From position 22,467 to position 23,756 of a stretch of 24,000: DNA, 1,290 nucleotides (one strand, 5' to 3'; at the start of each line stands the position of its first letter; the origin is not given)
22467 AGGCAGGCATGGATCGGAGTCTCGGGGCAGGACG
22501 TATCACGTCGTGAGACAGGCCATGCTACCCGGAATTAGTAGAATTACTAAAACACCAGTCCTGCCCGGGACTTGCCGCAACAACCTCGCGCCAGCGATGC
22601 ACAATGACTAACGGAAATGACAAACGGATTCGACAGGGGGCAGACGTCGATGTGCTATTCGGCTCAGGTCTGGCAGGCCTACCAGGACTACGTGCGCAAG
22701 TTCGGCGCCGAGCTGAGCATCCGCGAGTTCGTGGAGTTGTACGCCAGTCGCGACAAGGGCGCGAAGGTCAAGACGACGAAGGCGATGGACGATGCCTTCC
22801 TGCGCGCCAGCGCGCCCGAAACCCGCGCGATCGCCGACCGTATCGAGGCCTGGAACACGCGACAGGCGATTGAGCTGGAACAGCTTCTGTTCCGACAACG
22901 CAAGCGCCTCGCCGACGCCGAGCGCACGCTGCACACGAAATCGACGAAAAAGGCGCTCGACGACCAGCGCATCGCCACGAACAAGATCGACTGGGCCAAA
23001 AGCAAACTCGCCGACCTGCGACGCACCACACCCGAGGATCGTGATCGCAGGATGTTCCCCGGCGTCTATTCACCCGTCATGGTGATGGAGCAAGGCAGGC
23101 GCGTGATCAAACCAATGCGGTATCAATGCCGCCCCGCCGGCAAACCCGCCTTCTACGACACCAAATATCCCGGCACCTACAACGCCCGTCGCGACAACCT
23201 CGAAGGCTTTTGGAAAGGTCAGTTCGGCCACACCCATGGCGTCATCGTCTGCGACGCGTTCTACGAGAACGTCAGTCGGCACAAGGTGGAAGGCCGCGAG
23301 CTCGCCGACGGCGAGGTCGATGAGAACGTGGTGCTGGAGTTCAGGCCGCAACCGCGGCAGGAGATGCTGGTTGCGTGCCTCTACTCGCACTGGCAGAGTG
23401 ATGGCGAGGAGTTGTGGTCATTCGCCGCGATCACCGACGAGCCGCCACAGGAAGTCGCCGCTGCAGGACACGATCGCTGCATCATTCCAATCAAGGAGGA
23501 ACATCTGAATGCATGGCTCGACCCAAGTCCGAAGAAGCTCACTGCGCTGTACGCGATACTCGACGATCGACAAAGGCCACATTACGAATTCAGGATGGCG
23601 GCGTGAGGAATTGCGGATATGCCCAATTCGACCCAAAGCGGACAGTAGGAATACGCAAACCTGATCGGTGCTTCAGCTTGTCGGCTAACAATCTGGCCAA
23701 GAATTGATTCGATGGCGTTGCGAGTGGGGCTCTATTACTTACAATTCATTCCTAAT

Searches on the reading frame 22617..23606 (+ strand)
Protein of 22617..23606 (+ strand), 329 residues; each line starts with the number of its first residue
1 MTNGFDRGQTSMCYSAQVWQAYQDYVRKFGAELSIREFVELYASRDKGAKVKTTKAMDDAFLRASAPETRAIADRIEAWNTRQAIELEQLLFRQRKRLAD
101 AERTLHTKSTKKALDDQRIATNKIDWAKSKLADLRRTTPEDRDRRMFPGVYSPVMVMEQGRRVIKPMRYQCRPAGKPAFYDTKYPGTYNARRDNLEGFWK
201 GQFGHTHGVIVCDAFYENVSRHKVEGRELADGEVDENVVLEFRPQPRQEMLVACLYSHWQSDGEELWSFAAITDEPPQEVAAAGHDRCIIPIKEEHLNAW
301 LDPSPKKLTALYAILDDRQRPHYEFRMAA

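Call 10: search_protein_families(library=pfam, proteins=[window:22617-23606:+], max_evalue=0.001)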
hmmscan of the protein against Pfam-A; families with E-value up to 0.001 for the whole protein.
window:22617-23606:+ (329 aa): 1 family
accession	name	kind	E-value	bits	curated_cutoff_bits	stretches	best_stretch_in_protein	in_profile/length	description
PF02586.19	SRAP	-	3.3e-17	63.2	27.1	1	143-318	32-197/214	SOS response associated peptidase (SRAP)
